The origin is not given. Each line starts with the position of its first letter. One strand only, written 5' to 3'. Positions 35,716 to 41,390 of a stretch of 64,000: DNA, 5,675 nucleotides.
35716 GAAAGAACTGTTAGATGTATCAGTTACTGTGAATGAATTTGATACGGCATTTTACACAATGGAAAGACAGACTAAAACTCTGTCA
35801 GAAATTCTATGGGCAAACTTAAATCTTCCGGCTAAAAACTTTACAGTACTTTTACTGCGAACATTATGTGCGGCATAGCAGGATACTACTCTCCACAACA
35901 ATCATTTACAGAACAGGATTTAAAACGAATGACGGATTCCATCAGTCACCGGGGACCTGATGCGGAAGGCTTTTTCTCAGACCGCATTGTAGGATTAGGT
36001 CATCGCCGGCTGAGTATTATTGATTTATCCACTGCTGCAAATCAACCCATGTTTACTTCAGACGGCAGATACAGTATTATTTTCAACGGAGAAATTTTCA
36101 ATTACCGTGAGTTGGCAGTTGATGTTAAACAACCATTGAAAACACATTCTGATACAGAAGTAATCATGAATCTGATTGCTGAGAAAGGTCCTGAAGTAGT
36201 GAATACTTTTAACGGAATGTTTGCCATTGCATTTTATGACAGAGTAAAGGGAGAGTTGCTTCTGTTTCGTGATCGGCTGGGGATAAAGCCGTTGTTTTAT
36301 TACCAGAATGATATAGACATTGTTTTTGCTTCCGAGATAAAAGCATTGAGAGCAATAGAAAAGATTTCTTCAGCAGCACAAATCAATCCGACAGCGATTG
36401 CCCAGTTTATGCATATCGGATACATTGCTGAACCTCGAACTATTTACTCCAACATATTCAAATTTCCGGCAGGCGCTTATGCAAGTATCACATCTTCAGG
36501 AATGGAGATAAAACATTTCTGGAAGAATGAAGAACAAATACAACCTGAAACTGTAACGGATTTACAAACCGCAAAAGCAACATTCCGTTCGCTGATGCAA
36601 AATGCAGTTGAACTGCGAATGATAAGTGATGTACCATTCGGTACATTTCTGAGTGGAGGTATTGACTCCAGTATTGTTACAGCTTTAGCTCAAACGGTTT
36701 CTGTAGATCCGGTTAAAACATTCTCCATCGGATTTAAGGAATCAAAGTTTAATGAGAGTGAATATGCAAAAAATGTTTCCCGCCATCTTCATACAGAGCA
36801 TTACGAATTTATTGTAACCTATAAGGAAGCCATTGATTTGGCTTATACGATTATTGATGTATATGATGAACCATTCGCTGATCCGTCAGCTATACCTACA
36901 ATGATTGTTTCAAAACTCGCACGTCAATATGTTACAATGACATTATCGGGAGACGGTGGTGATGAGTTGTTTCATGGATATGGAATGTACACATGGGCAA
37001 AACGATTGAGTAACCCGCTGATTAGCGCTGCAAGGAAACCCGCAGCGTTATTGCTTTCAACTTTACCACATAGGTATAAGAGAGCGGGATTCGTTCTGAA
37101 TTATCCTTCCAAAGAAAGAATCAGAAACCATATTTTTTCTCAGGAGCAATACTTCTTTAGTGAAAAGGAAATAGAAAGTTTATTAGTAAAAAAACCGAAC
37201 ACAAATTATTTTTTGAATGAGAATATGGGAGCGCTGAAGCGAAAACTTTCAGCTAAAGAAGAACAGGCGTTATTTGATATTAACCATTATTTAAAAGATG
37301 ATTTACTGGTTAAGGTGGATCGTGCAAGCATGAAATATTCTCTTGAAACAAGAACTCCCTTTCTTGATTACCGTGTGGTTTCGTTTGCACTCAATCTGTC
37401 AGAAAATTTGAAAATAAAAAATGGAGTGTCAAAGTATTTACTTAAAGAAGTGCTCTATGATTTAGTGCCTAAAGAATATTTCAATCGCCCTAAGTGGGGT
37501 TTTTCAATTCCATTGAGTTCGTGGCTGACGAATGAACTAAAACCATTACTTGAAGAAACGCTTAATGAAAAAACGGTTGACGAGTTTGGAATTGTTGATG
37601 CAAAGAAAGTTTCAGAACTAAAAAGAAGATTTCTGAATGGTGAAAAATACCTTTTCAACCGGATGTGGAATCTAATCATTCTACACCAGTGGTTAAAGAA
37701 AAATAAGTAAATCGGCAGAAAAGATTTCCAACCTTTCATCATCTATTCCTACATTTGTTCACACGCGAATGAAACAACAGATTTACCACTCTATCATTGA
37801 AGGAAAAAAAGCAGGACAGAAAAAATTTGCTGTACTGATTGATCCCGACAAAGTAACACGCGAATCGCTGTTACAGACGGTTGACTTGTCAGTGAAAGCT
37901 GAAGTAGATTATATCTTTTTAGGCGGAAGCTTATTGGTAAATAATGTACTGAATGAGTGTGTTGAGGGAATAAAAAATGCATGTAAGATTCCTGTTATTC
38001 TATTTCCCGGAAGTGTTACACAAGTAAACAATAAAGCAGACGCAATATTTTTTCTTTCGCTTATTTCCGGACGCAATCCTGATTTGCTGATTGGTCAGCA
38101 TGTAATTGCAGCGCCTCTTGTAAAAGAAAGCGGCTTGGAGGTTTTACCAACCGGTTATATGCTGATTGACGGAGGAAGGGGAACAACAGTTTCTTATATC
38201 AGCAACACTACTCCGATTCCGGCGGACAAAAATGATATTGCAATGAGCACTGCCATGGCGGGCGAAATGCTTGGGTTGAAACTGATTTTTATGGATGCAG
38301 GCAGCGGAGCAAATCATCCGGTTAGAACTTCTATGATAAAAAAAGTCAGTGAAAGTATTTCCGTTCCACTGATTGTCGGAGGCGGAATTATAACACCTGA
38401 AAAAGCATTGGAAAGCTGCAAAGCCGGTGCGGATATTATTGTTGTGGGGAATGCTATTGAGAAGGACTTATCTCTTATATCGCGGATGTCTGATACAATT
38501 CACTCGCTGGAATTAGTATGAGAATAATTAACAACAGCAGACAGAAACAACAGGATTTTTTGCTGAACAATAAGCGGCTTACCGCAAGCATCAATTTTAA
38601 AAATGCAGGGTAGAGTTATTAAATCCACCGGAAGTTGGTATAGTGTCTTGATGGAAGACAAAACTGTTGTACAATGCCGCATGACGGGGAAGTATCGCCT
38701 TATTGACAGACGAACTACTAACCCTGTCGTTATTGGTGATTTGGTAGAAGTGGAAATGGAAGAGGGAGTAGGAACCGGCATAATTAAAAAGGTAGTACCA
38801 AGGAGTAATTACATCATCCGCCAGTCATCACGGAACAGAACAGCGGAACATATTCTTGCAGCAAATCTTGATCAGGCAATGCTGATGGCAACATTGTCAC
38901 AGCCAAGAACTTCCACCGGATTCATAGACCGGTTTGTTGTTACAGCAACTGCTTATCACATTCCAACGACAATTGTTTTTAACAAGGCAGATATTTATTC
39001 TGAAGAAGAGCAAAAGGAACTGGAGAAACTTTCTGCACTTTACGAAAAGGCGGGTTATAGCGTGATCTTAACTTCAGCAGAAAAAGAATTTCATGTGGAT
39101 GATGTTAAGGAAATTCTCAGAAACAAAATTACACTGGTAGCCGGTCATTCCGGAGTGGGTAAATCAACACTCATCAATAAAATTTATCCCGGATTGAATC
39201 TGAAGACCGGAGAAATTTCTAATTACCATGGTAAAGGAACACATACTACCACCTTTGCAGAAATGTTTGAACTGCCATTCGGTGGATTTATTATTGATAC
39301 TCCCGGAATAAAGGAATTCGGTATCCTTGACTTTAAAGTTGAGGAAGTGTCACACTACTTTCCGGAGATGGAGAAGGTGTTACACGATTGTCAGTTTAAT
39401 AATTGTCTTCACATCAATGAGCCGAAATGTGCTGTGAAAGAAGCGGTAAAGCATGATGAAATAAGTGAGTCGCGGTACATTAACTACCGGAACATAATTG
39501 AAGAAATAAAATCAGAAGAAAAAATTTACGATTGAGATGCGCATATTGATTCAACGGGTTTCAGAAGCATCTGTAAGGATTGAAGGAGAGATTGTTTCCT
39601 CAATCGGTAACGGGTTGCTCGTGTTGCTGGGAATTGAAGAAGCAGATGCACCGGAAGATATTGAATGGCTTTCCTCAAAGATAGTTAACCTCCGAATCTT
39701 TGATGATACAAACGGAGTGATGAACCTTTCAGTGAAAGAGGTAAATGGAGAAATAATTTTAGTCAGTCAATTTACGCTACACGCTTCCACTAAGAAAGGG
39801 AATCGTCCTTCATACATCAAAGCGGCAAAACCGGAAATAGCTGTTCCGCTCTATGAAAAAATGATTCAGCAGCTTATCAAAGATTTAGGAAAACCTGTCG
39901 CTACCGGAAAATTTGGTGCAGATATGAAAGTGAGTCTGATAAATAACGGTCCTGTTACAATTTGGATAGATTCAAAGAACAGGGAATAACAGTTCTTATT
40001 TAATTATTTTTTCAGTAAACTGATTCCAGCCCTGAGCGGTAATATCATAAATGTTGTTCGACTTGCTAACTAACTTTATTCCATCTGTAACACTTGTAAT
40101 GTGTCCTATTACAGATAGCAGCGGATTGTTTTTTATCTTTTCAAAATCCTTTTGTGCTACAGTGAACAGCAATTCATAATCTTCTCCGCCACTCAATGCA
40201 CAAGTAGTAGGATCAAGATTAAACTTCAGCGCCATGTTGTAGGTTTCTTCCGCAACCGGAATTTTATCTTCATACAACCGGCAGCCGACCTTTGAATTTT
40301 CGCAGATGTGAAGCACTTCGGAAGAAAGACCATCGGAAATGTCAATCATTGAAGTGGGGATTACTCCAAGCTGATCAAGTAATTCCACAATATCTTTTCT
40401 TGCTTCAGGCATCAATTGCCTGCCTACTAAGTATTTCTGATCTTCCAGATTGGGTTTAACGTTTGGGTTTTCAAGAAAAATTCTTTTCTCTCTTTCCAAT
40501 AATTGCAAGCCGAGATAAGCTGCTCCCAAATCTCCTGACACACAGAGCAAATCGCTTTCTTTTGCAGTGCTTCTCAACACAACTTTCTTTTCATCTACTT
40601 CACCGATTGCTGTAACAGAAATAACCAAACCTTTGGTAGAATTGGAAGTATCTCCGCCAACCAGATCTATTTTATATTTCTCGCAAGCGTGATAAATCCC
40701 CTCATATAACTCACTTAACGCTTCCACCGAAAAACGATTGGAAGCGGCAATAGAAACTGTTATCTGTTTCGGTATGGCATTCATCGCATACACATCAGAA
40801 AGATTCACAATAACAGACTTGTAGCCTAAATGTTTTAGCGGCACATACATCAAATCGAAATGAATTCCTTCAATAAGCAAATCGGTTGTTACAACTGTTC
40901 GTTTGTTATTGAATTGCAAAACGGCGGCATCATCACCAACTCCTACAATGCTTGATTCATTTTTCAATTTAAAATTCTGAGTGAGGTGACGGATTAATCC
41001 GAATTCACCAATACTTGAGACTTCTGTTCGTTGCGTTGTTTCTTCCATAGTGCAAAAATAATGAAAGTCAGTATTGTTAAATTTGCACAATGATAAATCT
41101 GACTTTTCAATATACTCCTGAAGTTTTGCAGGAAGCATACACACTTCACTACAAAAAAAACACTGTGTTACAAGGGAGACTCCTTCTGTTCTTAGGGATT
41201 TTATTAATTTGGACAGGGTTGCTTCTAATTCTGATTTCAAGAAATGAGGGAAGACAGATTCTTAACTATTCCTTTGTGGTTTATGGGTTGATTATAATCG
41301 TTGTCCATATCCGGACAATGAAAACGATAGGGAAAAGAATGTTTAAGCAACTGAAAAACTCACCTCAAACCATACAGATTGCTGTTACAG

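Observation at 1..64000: Hyper-abundant quasi-palindromic heptamer TGTWACA (often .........) across the window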

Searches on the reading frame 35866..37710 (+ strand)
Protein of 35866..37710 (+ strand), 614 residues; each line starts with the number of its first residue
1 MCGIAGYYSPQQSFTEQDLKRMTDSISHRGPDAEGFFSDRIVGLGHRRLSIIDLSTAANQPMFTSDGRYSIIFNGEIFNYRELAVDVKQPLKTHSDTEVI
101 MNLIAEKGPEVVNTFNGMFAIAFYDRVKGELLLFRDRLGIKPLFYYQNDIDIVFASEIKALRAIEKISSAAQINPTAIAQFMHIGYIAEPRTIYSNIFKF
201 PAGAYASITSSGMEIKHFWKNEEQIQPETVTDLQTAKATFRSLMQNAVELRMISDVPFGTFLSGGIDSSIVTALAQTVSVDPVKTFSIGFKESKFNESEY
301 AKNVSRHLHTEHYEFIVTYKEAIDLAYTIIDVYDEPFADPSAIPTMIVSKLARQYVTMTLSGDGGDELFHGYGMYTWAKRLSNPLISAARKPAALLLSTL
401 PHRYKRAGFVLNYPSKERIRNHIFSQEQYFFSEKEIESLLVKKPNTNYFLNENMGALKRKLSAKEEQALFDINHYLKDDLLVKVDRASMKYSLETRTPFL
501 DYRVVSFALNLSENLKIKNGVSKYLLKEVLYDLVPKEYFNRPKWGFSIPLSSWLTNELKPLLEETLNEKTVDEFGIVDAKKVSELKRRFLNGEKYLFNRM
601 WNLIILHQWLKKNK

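Call 6: search_protein_families(library=ncbifam, proteins=[window:35866-37710:+])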
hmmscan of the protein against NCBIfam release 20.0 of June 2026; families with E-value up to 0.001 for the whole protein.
window:35866-37710:+ (614 aa): 9 families
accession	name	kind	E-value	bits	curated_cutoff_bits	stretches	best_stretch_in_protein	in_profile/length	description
TIGR03108.1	eps_aminotran_1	hypoth_equivalog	3.2e-151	505.1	816.9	1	1-612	1-627/628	XrtA/PEP-CTERM system amidotransferase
TIGR01536.1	asn_synth_AEB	equivalog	1.2e-137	460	267.1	1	2-546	1-517/517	asparagine synthase (glutamine-hydrolyzing)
TIGR03104.1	trio_amidotrans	equivalog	5.4e-102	341.9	570.1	2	1-376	1-384/589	N-acetylglutaminylglutamine amidotransferase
NF006949.0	PRK09431.1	equivalog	3.2e-93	313.1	499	3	1-164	1-168/554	asparagine synthase B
NF033535.1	lass_lactam_cya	exception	1.5e-74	251.8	525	2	1-373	1-381/668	lasso peptide isopeptide bond-forming cyclase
NF033561.1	macrolact_Ik_Al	subfamily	3.5e-19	68.8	300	1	103-370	66-332/561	albusnodin/ikarugamycin family macrolactam cyclase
TIGR01134.1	purF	equivalog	1.8e-10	40.8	350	1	42-166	66-204/432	amidophosphoribosyltransferase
NF001484.0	PRK00331.1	subfamily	1.1e-06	27.3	381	1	40-184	65-219/601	isomerizing glutamine--fructose-6-phosphate transaminase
TIGR01135.1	glmS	equivalog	0.00012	20.8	418.05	1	41-163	65-199/607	glutamine--fructose-6-phosphate transaminase (isomerizing)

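Call 10: find_encoding_contigs(protein=window:35866-37710:+, flank=10000, max_places=6)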
Protein window:35866-37710:+ (614 aa): no gene with exactly this product is on record in the collection.

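Call 11: find_related_loci(query=window:35866-37710:+, collection=genome_contigs, flank=10000)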
Query window:35866-37710:+ (614 aa) in genome_contigs; peptide patterns used: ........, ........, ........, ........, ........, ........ (x = any residue, [..] = any of these).
600 stretches matched a pattern (row limit reached: there are more); 594 encode a relative of the query (tblastn E <= 1e-3); the best 80 are kept; 80 distinct loci.
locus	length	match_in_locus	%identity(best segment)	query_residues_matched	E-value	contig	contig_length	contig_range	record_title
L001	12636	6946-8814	51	1-613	0e+0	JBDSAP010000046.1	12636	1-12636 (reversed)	MAG: Ferruginibacter sp. isolate cluster1_bin.112 k127_13542465, whole genome shotgun sequence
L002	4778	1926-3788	40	1-612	2e-131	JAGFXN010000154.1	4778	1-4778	MAG: Deltaproteobacteria bacterium isolate CTSoil_063 scaffold_32904, whole genome shotgun sequence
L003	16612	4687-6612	37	1-614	1e-129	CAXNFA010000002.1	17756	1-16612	MAG: Alphaproteobacteria bacterium isolate MH-21oct19-195 genome assembly, contig: MH-21oct19-C4718, whole genome shotgu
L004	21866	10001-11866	38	1-609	6e-125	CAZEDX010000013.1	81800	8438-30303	MAG TPA_asm: uncultured bacterium isolate SRP278314_co2_238 genome assembly, contig: NODE_507_length_81800_cov_6.933011,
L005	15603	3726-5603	38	1-612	2e-123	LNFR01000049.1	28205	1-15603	MAG: Bacteroidetes bacterium OLB12 UZ12_BCD005CONTIG000049, whole genome shotgun sequence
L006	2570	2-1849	37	14-613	7e-129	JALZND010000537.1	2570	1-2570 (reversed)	MAG: Bacteroidota bacterium isolate MSU bin76 SD1457_NODE_20865_length_2570_cov_0.996725, whole genome shotgun sequence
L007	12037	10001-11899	39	1-612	2e-121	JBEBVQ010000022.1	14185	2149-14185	MAG: Taibaiella soli isolate T2.bin.259 NODE_15485_length_14185_cov_5.093135, whole genome shotgun sequence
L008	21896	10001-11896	38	1-612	2e-120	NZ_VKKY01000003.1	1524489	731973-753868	Rufibacter hautae strain NBS58-1 NODE_3, whole genome shotgun sequence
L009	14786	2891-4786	37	1-612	3e-120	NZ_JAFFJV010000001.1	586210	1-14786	Rufibacter psychrotolerans strain SYSU D00308 Scaffold1_1, whole genome shotgun sequence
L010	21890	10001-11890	38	1-612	3e-119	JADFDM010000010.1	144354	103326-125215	MAG: Sphingobacteriales bacterium isolate QR_Bin.20 NODE_10_length_144354_cov_29.0636, whole genome shotgun sequence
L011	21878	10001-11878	37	1-612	2e-118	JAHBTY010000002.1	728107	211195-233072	MAG: Cyclobacteriaceae bacterium isolate ACE_BAC5 BAC5_2, whole genome shotgun sequence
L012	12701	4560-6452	35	1-612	1e-116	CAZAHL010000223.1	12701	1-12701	MAG TPA_asm: uncultured Chryseolinea sp. isolate SRP136066_co1_414 genome assembly, contig: NODE_5991_length_12701_cov_4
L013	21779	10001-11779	37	1-576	1e-116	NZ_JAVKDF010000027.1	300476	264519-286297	MAG: Imperialibacter sp. isolate F3-SA18-06 k141_76512, whole genome shotgun sequence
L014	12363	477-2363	36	1-614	3e-116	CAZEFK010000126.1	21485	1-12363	MAG TPA_asm: uncultured Comamonadaceae bacterium isolate SRP272529_co1_65 genome assembly, contig: NODE_4010_length_2148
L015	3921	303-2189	36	1-612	2e-118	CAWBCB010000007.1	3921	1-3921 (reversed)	MAG: uncultured Cytophagales bacterium isolate MFD02832.bin.2.62 genome assembly, contig: contig_13884, whole genome sho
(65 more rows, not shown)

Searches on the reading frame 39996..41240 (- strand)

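Call 38: search_protein_families(library=pfam, proteins=[window:39996-41240:-], max_evalue=0.0001)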
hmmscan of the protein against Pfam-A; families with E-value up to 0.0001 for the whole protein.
window:39996-41240:- (414 aa): 2 families
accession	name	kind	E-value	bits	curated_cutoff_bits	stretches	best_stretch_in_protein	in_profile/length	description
PF00586.29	AIRS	-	1.8e-29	102.8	24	1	102-215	1-112/112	AIR synthase related protein, N-terminal domain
PF02769.27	AIRS_C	-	5.9e-06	27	23.1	1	264-383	34-147/156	AIR synthase related protein, C-terminal domain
